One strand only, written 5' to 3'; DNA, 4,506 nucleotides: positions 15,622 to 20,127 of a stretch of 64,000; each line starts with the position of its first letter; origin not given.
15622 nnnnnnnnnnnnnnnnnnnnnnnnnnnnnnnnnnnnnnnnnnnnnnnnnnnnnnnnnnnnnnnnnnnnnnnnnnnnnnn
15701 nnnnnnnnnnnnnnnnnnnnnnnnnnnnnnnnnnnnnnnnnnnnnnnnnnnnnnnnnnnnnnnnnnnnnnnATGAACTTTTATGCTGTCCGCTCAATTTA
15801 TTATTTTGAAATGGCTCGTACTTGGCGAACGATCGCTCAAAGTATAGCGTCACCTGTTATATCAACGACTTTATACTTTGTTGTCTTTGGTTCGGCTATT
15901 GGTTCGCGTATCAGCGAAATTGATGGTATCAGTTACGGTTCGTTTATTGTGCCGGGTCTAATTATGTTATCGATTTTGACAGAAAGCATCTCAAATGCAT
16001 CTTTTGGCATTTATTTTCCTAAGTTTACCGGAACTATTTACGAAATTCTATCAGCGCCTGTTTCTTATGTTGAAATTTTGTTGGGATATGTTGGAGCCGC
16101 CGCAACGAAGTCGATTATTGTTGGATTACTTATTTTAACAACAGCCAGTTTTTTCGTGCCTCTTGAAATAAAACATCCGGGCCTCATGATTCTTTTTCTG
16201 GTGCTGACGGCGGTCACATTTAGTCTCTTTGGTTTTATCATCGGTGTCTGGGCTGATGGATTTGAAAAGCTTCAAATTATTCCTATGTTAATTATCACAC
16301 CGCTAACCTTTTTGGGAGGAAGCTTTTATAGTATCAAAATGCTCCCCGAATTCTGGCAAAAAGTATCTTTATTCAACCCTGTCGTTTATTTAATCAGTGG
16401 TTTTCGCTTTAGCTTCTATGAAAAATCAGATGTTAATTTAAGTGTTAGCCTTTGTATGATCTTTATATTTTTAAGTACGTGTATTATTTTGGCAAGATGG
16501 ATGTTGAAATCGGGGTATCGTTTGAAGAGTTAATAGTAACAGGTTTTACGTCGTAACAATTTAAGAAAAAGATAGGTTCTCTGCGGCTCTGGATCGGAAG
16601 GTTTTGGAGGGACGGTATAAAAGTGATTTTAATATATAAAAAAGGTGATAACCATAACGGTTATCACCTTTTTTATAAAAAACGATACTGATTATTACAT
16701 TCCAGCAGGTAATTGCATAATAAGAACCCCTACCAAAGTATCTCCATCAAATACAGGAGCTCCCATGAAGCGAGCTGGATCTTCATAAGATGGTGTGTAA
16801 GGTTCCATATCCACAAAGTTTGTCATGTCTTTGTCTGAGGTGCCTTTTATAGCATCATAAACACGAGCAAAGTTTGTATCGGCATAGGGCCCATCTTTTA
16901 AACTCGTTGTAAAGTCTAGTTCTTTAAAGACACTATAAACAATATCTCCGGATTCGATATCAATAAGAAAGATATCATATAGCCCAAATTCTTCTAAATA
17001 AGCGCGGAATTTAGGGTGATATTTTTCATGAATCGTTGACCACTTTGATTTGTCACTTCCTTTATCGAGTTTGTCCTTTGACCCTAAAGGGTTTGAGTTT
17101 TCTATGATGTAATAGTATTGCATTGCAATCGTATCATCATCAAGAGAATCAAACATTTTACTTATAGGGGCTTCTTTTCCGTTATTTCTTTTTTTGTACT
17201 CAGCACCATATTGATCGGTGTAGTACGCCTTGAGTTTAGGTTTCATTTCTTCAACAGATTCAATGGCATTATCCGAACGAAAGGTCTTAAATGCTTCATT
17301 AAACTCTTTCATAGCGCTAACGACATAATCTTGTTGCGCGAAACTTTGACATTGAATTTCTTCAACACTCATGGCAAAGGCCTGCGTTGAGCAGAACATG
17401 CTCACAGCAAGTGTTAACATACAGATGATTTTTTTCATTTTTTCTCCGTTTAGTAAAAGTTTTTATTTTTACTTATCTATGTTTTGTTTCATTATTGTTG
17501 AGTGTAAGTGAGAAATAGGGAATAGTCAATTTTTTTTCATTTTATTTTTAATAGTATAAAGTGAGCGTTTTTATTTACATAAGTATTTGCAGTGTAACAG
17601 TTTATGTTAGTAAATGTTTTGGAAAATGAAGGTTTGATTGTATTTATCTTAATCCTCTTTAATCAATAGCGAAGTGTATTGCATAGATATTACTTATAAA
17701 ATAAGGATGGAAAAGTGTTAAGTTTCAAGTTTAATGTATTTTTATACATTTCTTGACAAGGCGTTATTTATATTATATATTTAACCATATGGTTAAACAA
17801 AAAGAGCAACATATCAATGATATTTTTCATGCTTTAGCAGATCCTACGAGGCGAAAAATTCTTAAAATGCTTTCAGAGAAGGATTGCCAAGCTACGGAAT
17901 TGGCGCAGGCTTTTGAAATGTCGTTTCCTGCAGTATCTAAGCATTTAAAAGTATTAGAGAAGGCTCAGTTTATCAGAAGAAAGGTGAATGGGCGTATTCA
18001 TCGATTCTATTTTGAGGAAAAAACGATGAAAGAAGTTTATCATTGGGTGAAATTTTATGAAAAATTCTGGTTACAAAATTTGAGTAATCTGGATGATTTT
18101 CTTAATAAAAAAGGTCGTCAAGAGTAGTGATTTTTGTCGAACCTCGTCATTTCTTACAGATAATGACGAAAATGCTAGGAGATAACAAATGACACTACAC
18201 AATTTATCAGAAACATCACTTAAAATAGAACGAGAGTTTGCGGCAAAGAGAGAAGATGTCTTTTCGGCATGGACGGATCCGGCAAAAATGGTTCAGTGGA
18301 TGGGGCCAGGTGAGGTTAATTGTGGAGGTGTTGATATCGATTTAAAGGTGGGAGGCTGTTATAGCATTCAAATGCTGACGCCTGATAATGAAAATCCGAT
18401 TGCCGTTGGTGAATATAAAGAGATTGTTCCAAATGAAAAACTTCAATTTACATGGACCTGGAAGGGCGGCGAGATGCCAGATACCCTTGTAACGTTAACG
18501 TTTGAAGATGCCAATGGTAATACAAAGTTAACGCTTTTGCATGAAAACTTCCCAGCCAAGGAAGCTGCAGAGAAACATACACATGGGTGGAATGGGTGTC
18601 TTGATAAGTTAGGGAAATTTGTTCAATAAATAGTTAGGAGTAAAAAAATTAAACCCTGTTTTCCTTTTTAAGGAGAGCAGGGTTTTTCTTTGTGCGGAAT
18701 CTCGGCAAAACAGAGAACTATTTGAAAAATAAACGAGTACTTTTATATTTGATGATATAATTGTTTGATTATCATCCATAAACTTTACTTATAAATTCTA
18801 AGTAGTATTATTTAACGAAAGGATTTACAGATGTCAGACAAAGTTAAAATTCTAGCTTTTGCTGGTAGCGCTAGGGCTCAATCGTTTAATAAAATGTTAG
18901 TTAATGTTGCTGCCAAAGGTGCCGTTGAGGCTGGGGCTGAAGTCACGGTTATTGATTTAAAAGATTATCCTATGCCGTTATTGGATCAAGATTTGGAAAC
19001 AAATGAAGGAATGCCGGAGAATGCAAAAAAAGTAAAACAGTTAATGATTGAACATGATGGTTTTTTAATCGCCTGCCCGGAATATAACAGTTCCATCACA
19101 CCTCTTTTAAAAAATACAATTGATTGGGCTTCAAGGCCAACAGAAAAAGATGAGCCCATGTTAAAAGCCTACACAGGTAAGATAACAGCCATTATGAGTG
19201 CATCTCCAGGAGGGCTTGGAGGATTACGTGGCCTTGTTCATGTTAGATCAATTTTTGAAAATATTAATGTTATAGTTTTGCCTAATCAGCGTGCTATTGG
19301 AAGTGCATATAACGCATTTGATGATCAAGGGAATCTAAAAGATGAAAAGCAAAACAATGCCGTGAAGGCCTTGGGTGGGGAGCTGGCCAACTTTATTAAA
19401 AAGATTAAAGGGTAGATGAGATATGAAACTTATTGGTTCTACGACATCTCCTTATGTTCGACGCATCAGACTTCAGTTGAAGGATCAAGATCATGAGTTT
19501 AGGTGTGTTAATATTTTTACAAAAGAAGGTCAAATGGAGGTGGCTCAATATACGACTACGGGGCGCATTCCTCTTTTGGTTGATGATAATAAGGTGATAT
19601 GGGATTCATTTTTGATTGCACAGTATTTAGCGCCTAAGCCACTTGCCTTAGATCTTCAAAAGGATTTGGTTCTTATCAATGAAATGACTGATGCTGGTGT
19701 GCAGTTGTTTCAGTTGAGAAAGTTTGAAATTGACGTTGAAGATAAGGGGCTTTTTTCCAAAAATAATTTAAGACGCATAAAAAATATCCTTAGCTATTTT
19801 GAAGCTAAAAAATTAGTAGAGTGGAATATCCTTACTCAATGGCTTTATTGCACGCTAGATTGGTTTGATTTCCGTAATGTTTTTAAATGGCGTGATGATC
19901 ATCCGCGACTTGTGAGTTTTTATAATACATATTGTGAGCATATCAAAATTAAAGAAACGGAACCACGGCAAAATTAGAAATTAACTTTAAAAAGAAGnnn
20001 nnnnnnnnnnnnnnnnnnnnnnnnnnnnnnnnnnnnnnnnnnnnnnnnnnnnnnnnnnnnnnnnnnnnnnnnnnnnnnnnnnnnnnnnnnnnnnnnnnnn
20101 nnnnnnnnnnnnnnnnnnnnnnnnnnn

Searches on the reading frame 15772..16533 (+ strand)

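Call 61: search_protein_families(library=pfam, proteins=[window:15772-16533:+], max_evalue=0.00001)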
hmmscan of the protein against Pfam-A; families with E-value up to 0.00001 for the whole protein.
window:15772-16533:+ (253 aa): 2 families
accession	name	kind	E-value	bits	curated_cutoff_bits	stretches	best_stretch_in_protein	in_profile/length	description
PF01061.29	ABC2_membrane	-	8.9e-33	114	26.9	1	6-216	3-211/211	ABC-2 type transporter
PF12698.13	ABC2_membrane_3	-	4e-09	36.5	31.6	1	54-241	159-345/347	ABC-2 family transporter protein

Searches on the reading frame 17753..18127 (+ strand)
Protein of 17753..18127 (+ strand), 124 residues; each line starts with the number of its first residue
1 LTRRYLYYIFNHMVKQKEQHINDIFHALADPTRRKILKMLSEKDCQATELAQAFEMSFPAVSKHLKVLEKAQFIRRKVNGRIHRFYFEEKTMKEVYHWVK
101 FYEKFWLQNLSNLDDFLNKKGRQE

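Call 61: search_protein_families(library=pfam, proteins=[window:17753-18127:+], max_evalue=0.00001)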
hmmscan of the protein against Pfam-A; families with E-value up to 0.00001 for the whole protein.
window:17753-18127:+ (124 aa): 4 families
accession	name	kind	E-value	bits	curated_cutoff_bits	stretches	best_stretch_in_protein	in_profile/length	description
PF01022.26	HTH_5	-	1.8e-14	53.7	22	1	30-74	1-45/47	Bacterial regulatory protein, arsR family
PF12840.13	HTH_20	-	2.3e-10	40.7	27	1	28-75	1-49/51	Helix-turn-helix domain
PF21476.4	PF0610-like_N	-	1.4e-06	28.8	33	1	32-70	2-40/50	PF0610-like, N-terminal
PF13412.12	HTH_24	-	3.3e-06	27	21.9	1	30-75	2-48/48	Winged helix-turn-helix DNA-binding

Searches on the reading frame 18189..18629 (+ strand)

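Call 61: search_protein_families(library=pfam, proteins=[window:18189-18629:+], max_evalue=0.00001)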
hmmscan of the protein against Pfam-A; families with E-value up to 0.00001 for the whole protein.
window:18189-18629:+ (146 aa): 1 family
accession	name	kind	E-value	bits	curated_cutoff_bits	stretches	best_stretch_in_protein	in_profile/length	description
PF08327.17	AHSA1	-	2.4e-30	105.7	22.1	1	19-145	2-124/125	Activator of Hsp90 ATPase homolog 1-like protein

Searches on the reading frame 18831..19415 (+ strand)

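Call 37: search_protein_families(library=pfam, proteins=[window:18831-19415:+], max_evalue=0.001)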
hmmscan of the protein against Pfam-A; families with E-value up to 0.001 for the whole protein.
window:18831-19415:+ (194 aa): 2 families
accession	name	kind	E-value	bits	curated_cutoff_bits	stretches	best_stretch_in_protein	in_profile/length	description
PF03358.20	FMN_red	-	3.2e-42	144.1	24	1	5-159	1-150/152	NADPH-dependent FMN reductase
PF02525.22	Flavodoxin_2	-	7.5e-11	42.5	27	1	6-105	2-108/198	Flavodoxin-like fold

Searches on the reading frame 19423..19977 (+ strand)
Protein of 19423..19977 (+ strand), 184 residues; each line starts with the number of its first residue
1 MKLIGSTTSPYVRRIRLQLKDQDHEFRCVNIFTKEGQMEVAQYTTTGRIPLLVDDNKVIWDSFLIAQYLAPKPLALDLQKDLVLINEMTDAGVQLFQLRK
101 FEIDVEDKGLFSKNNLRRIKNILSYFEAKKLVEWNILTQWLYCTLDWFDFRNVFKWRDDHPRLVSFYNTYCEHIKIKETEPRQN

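Call 37: search_protein_families(library=pfam, proteins=[window:19423-19977:+], max_evalue=0.001)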
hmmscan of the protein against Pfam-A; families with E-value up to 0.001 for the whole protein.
window:19423-19977:+ (184 aa): 3 families
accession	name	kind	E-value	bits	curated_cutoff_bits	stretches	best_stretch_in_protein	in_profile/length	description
PF13417.12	GST_N_3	-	8.5e-10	39.3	22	1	3-70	1-68/75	Glutathione S-transferase, N-terminal domain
PF13409.12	GST_N_2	-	2e-08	35.2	25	1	8-70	1-68/70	Glutathione S-transferase, N-terminal domain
PF02798.26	GST_N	-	1.1e-06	29.3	20.9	1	3-70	5-75/76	Glutathione S-transferase, N-terminal domain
